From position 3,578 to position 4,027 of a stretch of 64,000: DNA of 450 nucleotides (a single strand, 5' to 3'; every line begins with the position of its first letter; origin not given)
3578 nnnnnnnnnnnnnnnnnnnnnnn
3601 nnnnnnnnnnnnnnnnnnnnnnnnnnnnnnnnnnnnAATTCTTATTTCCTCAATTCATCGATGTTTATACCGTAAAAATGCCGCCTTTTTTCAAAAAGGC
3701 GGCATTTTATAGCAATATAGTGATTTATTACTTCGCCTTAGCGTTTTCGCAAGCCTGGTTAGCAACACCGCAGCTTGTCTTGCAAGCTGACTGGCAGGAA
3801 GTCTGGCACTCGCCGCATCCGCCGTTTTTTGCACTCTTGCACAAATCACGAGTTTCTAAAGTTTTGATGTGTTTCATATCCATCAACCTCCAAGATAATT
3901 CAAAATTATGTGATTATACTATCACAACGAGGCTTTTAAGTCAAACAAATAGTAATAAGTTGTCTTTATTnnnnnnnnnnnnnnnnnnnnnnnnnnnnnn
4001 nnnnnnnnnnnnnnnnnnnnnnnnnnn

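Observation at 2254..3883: SCIFF ribosomal peptide precursor (missed by the ORF track) with its radical-SAM/SPASM maturase, translationally coupled to a PLP decarboxylase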

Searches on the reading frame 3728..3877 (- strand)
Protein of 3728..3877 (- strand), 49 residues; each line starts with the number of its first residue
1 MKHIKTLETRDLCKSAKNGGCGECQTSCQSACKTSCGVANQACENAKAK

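Call 3: search_protein_families(library=ncbifam, proteins=[window:3728-3877:-], max_evalue=0.01)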
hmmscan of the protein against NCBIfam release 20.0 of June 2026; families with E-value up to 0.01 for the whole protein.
window:3728-3877:- (49 aa): 1 family
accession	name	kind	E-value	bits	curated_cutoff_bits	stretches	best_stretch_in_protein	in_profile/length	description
TIGR03973.1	six_Cys_in_45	equivalog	1e-23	83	50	1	2-44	1-43/43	six-cysteine ranthipeptide SCIFF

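Call 4: search_protein_families(library=pfam, proteins=[window:3728-3877:-], max_evalue=0.01)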
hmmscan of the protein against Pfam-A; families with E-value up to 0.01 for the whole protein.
window:3728-3877:- (49 aa): 1 family
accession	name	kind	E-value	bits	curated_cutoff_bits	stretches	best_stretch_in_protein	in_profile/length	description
PF13165.11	SCIFF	-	3.5e-24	84.8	27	1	2-45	1-44/44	Six-cysteine peptide SCIFF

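Call 9: find_homologous_proteins(query=window:3728-3877:-)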
Query window:3728-3877:- (49 aa): 5800 proteins with E <= 0.001 among 5807 candidates; the best 120 are listed.
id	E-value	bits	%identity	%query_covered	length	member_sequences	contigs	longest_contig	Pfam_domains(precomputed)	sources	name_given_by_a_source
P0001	5.6e-23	96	59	100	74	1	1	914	PF13165.12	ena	-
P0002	2.1e-21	91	66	96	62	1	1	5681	PF13165.12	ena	-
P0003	4.1e-21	90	89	92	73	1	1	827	PF13165.12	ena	-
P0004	1.0e-20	89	88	100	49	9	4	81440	PF13165.12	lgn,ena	-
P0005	1.2e-20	89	91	96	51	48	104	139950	PF13165.12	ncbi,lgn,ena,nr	ncbi:MAG: six-cysteine ranthipeptide SCIFF [Candidatus Limiplasma sp.]|nr:six-cysteine ranthipeptide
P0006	1.6e-20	89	92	98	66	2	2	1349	PF13165.12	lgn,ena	-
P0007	1.6e-20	88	92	76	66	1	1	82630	PF13165.12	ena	-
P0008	3.9e-20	87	87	96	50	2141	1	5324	PF13165.12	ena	-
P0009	7.5e-20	86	86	100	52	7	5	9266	PF13165.12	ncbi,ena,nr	ncbi:MAG: six-cysteine ranthipeptide SCIFF [Clostridia bacterium]|nr:six-cysteine ranthipeptide SCIF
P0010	8.0e-20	86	86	100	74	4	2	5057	PF13165.12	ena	-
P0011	8.6e-20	86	89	96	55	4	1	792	PF13165.12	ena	-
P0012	8.7e-20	86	89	96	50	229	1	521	PF13165.12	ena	-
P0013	9.1e-20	86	89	96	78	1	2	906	PF13165.12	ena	-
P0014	9.2e-20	86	86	100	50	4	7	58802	PF13165.12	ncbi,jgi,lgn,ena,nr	ncbi:MAG: six-cysteine ranthipeptide SCIFF [Oscillospiraceae bacterium]|jgi:predicted ribosomally sy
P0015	9.4e-20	86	89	96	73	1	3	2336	PF13165.12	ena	-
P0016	9.5e-20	86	85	96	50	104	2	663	PF13165.12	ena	-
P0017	1.1e-19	86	91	96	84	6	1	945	PF13165.12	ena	-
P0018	1.1e-19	86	89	96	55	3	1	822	PF13165.12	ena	-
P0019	1.1e-19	86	86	100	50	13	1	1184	PF13165.12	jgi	-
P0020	1.1e-19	86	87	96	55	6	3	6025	PF13165.12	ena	-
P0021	1.2e-19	86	86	100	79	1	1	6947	PF13165.12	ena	-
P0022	1.2e-19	86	87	96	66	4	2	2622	PF13165.12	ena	-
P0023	1.3e-19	86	89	96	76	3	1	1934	PF13165.12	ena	-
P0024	1.3e-19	86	85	96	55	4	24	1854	PF13165.12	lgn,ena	-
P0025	1.3e-19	86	86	100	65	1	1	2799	PF13165.12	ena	-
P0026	1.4e-19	86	85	96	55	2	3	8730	PF13165.12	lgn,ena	-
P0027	1.5e-19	85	87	96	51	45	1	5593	PF13165.12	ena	-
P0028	1.6e-19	85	91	94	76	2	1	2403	PF13165.12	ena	-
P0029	1.6e-19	85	85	96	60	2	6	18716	PF13165.12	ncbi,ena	-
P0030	1.6e-19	85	85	96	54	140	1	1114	PF13165.12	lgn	-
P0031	1.7e-19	85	85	96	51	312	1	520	PF13165.12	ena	-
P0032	1.7e-19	85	84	100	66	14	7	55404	PF13165.12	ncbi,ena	-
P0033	1.8e-19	85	84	100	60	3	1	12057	PF13165.12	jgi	jgi:predicted ribosomally synthesized six-cysteine peptide SCIFF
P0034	1.9e-19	85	84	100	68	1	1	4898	PF13165.12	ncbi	-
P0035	2.0e-19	85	84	100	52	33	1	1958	PF13165.12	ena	-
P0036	2.0e-19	85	87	96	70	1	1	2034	PF13165.12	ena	-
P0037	2.1e-19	85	84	100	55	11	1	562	PF13165.12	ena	-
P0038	2.1e-19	85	88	98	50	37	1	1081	PF13165.12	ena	-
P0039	2.2e-19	85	87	96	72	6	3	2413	PF13165.12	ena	-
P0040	2.2e-19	85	87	96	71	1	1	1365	PF13165.12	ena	-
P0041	2.2e-19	85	89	92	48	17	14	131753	PF13165.12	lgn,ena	-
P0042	2.3e-19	85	82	100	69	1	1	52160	PF13165.12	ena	-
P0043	2.5e-19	85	89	92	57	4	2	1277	PF13165.12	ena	-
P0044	2.5e-19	85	82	100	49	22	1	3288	PF13165.12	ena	-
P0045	2.7e-19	85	85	96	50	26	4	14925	PF13165.12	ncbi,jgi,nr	ncbi:MAG: six-cysteine peptide SCIFF [Ruminococcaceae bacterium]|nr:six-cysteine peptide SCIFF [Osci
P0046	2.8e-19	85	88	98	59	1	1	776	PF13165.12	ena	-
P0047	2.9e-19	85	87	96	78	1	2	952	PF13165.12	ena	-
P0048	2.9e-19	85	86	100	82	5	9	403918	PF13165.12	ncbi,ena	-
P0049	2.9e-19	85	89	92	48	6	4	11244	PF13165.12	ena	-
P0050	2.9e-19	85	84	100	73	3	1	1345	PF13165.12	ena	-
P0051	2.9e-19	85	87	96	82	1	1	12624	PF13165.12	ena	-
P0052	3.1e-19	85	87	96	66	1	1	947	PF13165.12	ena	-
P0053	3.3e-19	84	84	100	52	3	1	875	PF13165.12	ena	-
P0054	3.4e-19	84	85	96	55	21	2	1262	PF13165.12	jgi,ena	jgi:predicted ribosomally synthesized six-cysteine peptide SCIFF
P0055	3.5e-19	84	84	100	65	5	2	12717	PF13165.12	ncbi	-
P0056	3.5e-19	84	84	100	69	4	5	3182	PF13165.12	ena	-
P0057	3.5e-19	84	84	100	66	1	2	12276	PF13165.12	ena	-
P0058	3.6e-19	84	87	96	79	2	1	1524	PF13165.12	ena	-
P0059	3.6e-19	84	82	100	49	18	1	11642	PF13165.12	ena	-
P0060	3.8e-19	84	91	92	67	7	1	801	PF13165.12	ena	-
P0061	4.0e-19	84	85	96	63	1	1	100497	PF13165.12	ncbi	-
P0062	4.1e-19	84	87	92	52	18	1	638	PF13165.12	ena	-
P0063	4.1e-19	84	82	100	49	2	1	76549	PF13165.12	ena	-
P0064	4.1e-19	84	85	98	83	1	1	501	PF13165.12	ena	-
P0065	4.5e-19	84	85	96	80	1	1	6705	PF13165.12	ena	-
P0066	4.6e-19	84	82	100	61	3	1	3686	PF13165.12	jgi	-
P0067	4.6e-19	84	91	94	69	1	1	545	PF13165.12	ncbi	-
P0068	4.7e-19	84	85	96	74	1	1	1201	PF13165.12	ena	-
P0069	4.8e-19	84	89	90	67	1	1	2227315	PF13165.12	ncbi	-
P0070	4.8e-19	84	85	96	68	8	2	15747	PF13165.12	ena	-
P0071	4.9e-19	84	85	96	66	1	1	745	PF13165.12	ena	-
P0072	5.0e-19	84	91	90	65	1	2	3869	PF13165.12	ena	-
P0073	5.1e-19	84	89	92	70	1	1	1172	PF13165.12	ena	-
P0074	5.2e-19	84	83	98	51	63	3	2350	PF13165.12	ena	-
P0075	5.3e-19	84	84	100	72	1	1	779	PF13165.12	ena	-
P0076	5.4e-19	84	88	98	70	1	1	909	PF13165.12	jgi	-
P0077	5.6e-19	84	87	96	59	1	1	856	PF13165.12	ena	-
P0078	5.6e-19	84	87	96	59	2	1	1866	PF13165.12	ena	-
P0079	5.7e-19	84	85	96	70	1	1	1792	PF13165.12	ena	-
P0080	5.7e-19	84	85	96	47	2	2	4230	PF13165.12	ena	-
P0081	5.7e-19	84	82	100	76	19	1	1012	PF13165.12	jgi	-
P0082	5.8e-19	84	85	96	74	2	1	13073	PF13165.12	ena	-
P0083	5.8e-19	84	82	100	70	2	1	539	PF13165.12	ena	-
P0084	6.0e-19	84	87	96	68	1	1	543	PF13165.12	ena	-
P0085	6.0e-19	84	85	96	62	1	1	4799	PF13165.12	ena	-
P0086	6.1e-19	84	85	96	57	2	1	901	PF13165.12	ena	-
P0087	6.1e-19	84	85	96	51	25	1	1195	PF13165.12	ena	-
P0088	6.2e-19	84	85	96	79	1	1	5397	PF13165.12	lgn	-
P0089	6.3e-19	84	83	96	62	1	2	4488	PF13165.12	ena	-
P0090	6.3e-19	84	85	96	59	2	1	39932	PF13165.12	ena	-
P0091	6.4e-19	84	95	90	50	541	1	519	PF13165.12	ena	-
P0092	6.5e-19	84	89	94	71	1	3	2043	PF13165.12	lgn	-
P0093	6.6e-19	84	84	100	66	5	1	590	PF13165.12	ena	-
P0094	6.6e-19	84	85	96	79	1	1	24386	PF13165.12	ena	-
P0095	6.8e-19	83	84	100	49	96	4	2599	PF13165.12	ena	-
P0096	7.0e-19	83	83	96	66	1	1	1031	PF13165.12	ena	-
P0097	7.0e-19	83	82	100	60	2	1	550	PF13165.12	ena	-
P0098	7.1e-19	83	87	96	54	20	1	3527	PF13165.12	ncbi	-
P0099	7.2e-19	83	85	96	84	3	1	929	PF13165.12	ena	-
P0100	7.2e-19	83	84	100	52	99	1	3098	PF13165.12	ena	-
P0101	7.3e-19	83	82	100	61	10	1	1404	PF13165.12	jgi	jgi:predicted ribosomally synthesized six-cysteine peptide SCIFF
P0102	7.4e-19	83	87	92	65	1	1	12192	PF13165.12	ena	-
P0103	7.5e-19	83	83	96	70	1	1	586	PF13165.12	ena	-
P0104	7.5e-19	83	83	96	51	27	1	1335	PF13165.12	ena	-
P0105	7.6e-19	83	86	100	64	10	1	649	PF13165.12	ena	-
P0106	7.7e-19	83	85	98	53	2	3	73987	PF13165.12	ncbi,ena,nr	ncbi:MAG: six-cysteine ranthipeptide SCIFF [Clostridia bacterium]|nr:six-cysteine ranthipeptide SCIF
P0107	7.7e-19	83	83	96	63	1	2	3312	PF13165.12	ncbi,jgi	jgi:predicted ribosomally synthesized six-cysteine peptide SCIFF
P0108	7.8e-19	83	87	92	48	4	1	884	PF13165.12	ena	-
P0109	7.9e-19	83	87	92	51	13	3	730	PF13165.12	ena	-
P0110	7.9e-19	83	78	100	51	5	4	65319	PF13165.12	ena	-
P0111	7.9e-19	83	85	96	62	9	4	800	PF13165.12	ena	-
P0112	7.9e-19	83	85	96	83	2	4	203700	PF13165.12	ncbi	-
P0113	8.1e-19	83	85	96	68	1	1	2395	PF13165.12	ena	-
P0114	8.1e-19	83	89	92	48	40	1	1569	PF13165.12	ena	-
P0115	8.4e-19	83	83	96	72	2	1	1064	PF13165.12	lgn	-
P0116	8.4e-19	83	89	92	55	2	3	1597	PF13165.12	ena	-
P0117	8.6e-19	83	85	96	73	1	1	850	PF13165.12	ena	-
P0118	8.6e-19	83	83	96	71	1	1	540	PF13165.12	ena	-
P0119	8.6e-19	83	82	100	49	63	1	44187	PF13165.12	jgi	-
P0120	8.7e-19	83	84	100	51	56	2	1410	PF13165.12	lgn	-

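Call 41: search_protein_representatives(protein=window:3728-3877:-)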
Query: 49 residues. Proteins with E-value up to 0.001 (for the whole library): 1300; up to 1e-10: 517; up to 1e-30: 0. The best 150 are listed.
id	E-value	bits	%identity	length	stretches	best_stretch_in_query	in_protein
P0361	9.9e-27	106.1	69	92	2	1-46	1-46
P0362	1.1e-25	102.9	75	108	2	3-44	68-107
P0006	5.0e-21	88.5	92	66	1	1-48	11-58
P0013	2.9e-20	86.1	89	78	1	1-47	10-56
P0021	3.8e-20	85.8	86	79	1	1-49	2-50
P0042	7.2e-20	84.9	85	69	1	1-47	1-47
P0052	9.8e-20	84.5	87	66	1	1-47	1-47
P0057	1.1e-19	84.3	83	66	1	1-48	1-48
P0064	1.3e-19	84.1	85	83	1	2-48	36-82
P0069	1.5e-19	83.9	85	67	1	1-46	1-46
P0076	1.7e-19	83.7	89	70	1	2-48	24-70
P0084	1.9e-19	83.6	87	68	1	1-47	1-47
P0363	2.0e-19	83.6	89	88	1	1-47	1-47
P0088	2.0e-19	83.6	85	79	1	1-47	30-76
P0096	2.2e-19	83.4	83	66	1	1-47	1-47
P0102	2.4e-19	83.3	85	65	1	1-46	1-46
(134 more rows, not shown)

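Call 50: find_encoding_contigs(protein=P0041, flank=5000, max_places=2)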
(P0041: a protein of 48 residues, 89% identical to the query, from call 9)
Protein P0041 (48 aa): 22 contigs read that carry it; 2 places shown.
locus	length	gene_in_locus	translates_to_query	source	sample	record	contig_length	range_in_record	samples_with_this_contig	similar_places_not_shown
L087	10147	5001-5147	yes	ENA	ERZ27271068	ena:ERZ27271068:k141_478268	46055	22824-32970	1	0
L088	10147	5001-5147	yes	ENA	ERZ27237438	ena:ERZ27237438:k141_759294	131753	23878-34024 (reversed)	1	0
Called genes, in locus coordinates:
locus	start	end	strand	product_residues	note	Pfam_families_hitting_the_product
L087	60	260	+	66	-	PF01197:Ribosomal_L31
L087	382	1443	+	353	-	PF03462:PCRF, PF00472:RF-1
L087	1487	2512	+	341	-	PF01300:Sua5_yciO_yrdC, PF03481:Sua5_C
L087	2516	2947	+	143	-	PF02502:LacAB_rpiB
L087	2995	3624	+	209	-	PF14681:UPRTase, PF00156:Pribosyltran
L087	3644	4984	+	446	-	PF00579:tRNA-synt_1b, PF22421:SYY_C-terminal (weak)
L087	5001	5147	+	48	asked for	PF13165:SCIFF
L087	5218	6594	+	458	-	PF13353:Fer4_12, PF04055:Radical_SAM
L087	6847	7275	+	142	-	PF00572:Ribosomal_L13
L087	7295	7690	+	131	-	PF00380:Ribosomal_S9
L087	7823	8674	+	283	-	PF02086:MethyltransfD12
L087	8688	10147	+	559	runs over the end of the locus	PF09491:RE_AlwI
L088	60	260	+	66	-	PF01197:Ribosomal_L31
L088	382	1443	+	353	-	PF03462:PCRF, PF00472:RF-1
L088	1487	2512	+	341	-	PF01300:Sua5_yciO_yrdC, PF03481:Sua5_C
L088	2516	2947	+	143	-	PF02502:LacAB_rpiB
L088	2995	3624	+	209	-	PF14681:UPRTase, PF00156:Pribosyltran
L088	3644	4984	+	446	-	PF00579:tRNA-synt_1b, PF22421:SYY_C-terminal (weak)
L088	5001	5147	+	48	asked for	PF13165:SCIFF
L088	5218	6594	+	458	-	PF13353:Fer4_12, PF04055:Radical_SAM, PF13186:SPASM (faint)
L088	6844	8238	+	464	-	PF00890:FAD_binding_2 (faint), PF01266:DAO (faint), PF07992:Pyr_redox_2 (faint), PF21688:FAD-depend_C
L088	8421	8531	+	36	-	-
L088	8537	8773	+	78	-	-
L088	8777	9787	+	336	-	-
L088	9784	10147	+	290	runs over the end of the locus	-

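Call 51: find_encoding_contigs(protein=P0063, flank=5000, max_places=2)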
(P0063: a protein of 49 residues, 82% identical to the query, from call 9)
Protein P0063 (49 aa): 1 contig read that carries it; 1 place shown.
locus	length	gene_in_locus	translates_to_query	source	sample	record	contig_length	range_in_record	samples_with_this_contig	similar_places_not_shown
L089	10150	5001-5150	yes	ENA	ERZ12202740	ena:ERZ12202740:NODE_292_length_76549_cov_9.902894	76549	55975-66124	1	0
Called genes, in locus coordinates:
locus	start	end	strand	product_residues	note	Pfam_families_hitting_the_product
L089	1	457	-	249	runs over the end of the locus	PF04203:Sortase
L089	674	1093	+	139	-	-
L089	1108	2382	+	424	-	PF03816:LytR_cpsA_psr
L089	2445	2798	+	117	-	PF01627:Hpt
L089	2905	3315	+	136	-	PF01741:MscL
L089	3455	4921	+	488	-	PF01276:OKR_DC_1, PF03711:OKR_DC_1_C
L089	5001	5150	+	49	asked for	PF13165:SCIFF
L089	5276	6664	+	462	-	PF13353:Fer4_12, PF04055:Radical_SAM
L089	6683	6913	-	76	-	PF12844:HTH_19, PF13560:HTH_31, PF01381:HTH_3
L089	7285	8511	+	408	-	PF01704:UDPGP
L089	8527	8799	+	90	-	-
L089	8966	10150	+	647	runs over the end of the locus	PF00089:Trypsin, PF13365:Trypsin_2, PF00595:PDZ, PF13180:PDZ_2, PF17820:PDZ_6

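Call 52: find_encoding_contigs(protein=P0005, flank=5000, max_places=2)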
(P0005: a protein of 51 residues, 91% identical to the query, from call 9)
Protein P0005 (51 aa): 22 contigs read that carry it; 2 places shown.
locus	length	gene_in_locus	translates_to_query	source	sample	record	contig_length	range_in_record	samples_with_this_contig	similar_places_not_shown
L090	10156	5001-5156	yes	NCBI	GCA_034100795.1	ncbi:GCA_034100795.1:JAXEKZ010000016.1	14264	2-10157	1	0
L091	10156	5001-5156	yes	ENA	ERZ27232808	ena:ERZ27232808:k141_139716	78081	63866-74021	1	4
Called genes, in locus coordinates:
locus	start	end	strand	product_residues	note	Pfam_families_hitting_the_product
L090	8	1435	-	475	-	PF02878:PGM_PMM_I, PF02879:PGM_PMM_II, PF02880:PGM_PMM_III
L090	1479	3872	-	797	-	PF06165:GH94_b-supersand, PF17167:Glyco_hydro_94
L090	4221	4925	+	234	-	PF00106:adh_short, PF01370:Epimerase, PF08659:KR, PF13561:adh_short_C2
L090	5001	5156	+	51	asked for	PF13165:SCIFF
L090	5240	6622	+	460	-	PF13353:Fer4_12, PF04055:Radical_SAM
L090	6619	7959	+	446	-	PF01276:OKR_DC_1, PF00266:Aminotran_5 (weak), PF01053:Cys_Met_Meta_PP (weak)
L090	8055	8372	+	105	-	PF01527:HTH_Tnp_1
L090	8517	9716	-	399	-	PF00155:Aminotran_1_2, PF01041:DegT_DnrJ_EryC1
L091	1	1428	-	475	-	PF02878:PGM_PMM_I, PF02879:PGM_PMM_II, PF02880:PGM_PMM_III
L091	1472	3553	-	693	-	PF06165:GH94_b-supersand, PF17167:Glyco_hydro_94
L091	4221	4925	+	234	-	PF00106:adh_short, PF01370:Epimerase, PF08659:KR, PF13561:adh_short_C2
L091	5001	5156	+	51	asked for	PF13165:SCIFF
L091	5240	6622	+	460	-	PF13353:Fer4_12, PF04055:Radical_SAM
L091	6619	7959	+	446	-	PF01276:OKR_DC_1, PF00266:Aminotran_5 (weak), PF01053:Cys_Met_Meta_PP (weak)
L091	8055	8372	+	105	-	PF01527:HTH_Tnp_1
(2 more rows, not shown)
